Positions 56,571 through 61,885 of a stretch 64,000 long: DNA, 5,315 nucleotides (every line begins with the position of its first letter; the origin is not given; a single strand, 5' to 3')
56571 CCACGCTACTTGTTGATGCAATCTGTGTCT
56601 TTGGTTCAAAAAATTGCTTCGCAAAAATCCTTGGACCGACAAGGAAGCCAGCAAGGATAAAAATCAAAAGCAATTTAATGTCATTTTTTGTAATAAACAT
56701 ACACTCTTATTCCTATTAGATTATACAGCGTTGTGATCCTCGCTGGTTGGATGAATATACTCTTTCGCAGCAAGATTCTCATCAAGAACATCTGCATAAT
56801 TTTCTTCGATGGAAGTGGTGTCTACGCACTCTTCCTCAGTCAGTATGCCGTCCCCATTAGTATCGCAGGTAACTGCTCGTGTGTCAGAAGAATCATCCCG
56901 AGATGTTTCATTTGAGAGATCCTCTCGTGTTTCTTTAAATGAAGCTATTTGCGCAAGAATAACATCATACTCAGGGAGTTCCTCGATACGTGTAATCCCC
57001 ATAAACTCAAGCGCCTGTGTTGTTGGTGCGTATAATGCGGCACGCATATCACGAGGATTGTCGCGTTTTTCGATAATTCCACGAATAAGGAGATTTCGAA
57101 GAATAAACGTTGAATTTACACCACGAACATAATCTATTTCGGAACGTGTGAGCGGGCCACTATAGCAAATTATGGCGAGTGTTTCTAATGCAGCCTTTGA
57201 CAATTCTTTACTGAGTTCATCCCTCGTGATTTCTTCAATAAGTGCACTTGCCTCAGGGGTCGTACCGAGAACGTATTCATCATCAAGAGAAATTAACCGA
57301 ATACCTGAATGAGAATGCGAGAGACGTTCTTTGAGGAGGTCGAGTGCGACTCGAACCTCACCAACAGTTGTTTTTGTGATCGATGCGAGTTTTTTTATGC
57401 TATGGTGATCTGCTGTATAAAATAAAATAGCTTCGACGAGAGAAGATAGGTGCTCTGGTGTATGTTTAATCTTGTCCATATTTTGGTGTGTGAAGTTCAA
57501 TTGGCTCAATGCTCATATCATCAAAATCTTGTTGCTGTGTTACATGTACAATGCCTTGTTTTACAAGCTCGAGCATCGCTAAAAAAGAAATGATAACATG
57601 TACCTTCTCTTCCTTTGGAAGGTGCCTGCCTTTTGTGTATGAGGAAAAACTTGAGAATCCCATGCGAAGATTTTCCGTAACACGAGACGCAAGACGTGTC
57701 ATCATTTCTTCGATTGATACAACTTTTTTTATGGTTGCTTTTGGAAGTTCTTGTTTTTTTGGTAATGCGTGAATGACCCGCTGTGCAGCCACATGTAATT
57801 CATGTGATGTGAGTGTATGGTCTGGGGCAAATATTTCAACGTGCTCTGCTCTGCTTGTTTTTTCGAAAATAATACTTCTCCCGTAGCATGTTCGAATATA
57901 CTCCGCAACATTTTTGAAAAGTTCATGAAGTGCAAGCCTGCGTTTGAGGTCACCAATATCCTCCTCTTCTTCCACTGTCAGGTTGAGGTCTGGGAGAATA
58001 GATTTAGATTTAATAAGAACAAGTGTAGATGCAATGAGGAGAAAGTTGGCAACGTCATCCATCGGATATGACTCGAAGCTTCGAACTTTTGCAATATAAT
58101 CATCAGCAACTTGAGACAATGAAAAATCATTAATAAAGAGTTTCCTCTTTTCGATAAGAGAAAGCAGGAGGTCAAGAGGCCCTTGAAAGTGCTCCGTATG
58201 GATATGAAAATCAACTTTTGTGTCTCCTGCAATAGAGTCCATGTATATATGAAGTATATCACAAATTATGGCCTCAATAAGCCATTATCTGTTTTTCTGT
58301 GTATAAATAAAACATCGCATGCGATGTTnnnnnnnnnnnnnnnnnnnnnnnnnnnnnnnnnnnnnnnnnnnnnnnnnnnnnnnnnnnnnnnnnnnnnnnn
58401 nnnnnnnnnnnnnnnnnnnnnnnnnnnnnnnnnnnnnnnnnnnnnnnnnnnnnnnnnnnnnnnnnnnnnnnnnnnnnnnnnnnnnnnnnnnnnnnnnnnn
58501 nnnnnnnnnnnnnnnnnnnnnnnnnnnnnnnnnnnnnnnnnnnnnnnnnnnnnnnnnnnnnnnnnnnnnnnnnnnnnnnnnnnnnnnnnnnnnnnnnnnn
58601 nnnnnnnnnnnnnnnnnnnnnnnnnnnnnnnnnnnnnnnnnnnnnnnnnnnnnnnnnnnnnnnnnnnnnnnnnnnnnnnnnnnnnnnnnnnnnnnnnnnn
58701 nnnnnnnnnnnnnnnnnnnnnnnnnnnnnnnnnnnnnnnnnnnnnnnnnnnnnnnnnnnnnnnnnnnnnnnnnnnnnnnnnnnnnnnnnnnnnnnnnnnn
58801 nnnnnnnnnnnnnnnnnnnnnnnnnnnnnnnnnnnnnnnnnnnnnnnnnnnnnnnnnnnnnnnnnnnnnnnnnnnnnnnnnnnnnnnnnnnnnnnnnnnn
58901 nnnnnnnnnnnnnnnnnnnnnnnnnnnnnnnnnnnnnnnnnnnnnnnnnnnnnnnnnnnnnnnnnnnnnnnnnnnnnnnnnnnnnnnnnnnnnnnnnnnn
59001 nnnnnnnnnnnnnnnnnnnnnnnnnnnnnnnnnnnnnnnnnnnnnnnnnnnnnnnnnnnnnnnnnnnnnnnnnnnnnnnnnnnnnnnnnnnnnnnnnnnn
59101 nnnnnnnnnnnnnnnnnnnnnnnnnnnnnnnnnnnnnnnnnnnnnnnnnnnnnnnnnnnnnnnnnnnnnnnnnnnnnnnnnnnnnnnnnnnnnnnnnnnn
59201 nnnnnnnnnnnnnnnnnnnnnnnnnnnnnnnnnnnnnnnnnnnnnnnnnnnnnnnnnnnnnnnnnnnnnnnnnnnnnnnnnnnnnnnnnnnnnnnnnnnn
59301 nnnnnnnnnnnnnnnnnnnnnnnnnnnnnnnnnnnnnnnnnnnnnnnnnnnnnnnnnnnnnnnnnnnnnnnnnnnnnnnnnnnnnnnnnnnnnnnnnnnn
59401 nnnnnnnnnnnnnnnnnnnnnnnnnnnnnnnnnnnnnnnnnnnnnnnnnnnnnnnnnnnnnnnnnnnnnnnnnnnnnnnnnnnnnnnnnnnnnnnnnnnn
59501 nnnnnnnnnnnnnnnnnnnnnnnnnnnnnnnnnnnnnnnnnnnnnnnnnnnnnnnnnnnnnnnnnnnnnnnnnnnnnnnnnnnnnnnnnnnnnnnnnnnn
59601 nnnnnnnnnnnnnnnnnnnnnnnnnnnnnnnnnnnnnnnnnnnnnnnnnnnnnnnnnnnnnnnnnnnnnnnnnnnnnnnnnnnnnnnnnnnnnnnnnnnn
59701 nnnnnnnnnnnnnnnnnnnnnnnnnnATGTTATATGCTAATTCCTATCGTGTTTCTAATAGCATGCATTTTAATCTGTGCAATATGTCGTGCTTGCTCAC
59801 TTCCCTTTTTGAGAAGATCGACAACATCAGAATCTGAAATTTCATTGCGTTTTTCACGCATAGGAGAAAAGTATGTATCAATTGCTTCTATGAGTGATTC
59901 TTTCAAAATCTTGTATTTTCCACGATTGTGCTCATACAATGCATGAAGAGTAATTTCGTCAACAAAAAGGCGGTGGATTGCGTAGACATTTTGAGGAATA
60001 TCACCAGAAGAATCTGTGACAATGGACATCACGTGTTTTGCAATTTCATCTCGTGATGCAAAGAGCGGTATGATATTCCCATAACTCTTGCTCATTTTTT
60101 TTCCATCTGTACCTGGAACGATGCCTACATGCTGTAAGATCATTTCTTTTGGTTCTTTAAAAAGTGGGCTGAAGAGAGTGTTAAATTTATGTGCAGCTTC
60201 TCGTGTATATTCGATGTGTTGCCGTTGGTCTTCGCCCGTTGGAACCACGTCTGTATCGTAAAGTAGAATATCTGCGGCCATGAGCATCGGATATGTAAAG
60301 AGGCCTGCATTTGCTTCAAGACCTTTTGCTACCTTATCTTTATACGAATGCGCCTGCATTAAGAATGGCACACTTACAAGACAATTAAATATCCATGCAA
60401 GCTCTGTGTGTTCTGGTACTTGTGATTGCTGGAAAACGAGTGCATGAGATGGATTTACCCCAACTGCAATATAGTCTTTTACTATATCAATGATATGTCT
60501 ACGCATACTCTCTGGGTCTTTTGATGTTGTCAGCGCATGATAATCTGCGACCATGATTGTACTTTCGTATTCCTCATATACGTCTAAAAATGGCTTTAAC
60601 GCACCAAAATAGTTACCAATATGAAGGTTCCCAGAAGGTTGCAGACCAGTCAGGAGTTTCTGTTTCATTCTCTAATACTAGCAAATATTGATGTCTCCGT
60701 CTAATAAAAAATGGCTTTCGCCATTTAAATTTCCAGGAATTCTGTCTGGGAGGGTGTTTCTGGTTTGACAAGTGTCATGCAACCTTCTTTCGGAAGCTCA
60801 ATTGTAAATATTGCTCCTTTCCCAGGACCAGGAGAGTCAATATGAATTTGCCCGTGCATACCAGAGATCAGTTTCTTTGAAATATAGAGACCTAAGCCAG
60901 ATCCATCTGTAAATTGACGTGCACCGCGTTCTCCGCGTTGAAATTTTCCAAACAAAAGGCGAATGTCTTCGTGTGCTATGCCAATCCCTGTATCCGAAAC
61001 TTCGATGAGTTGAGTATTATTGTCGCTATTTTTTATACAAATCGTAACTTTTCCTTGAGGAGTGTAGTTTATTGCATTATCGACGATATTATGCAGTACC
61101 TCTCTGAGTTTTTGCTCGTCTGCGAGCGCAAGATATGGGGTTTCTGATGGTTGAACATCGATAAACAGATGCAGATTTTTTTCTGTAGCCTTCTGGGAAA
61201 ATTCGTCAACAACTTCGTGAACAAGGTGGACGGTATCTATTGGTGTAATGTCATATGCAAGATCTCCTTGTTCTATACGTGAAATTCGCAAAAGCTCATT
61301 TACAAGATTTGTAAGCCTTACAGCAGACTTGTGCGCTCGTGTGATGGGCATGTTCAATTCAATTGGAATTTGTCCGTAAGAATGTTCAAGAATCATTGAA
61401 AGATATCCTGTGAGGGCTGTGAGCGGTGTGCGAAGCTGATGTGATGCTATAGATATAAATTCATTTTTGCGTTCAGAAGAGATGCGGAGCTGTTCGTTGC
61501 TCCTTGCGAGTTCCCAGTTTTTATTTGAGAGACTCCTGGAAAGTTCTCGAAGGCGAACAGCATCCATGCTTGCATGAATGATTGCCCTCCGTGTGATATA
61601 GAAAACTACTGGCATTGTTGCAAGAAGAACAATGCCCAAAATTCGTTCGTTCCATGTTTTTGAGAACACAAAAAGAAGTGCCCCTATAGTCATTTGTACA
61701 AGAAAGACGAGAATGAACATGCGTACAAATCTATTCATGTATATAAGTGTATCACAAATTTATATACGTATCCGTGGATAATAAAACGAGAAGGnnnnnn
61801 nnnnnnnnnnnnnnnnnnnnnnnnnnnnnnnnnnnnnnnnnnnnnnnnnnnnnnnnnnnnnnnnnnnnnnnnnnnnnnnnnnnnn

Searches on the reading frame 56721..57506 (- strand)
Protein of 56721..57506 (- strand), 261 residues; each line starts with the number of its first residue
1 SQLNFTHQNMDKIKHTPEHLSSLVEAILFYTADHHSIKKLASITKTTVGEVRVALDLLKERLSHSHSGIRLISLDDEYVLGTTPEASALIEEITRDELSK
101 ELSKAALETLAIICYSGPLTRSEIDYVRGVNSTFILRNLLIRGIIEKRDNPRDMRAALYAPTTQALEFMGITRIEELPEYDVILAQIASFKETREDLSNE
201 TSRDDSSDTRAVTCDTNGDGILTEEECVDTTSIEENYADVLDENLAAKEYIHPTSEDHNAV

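Call 95: search_protein_families(library=pfam, proteins=[window:56721-57506:-], max_evalue=0.0001)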
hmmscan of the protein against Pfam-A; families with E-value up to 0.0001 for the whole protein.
window:56721-57506:- (261 aa): 1 family
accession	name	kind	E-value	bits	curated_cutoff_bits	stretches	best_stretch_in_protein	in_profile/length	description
PF04079.22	SMC_ScpB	-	6.1e-39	133.6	27.4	1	23-179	2-159/160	Segregation and condensation complex subunit ScpB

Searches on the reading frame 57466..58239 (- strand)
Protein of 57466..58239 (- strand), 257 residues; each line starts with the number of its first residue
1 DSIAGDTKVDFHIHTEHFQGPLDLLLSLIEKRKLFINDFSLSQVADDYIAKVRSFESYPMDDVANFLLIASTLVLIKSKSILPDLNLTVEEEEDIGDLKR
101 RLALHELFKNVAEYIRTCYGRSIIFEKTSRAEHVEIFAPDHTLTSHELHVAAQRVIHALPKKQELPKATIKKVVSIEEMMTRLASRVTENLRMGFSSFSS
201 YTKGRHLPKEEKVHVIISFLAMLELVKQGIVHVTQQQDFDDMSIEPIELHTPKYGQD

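Call 95: search_protein_families(library=pfam, proteins=[window:57466-58239:-], max_evalue=0.0001)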
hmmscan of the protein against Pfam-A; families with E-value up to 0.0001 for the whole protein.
window:57466-58239:- (257 aa): 1 family
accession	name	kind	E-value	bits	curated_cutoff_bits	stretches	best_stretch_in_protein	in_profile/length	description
PF02616.19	SMC_ScpA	-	5.1e-19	69.6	24.6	1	28-244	1-229/232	Segregation and condensation protein ScpA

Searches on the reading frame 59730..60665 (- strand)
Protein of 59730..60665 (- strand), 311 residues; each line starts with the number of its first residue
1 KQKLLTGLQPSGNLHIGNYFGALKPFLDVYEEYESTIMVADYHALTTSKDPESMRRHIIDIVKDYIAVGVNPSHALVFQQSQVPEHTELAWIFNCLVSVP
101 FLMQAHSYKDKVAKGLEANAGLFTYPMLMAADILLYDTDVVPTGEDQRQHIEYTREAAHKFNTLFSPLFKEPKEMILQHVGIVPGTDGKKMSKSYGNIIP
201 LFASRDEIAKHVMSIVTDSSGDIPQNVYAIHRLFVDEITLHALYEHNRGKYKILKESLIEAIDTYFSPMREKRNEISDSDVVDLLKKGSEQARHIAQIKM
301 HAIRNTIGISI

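Call 95: search_protein_families(library=pfam, proteins=[window:59730-60665:-], max_evalue=0.0001)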
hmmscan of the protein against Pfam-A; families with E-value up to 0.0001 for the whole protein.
window:59730-60665:- (311 aa): 1 family
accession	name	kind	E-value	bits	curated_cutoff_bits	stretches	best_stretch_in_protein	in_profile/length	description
PF00579.31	tRNA-synt_1b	-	2.8e-59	201.3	21.1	1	3-269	7-277/292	tRNA synthetases class I (W and Y)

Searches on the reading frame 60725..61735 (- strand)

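Call 54: search_protein_families(library=pfam, proteins=[window:60725-61735:-], max_evalue=0.00001)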
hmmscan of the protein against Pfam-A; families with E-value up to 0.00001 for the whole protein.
window:60725-61735:- (336 aa): 2 families
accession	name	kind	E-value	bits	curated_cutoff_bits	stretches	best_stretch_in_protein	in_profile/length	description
PF02518.31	HATPase_c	-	6e-27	94.7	26.4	1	206-317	2-110/111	Histidine kinase-, DNA gyrase B-, and HSP90-like ATPase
PF00512.31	HisKA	-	2.5e-14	53.5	26.9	1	90-157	2-66/66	His Kinase A (phospho-acceptor) domain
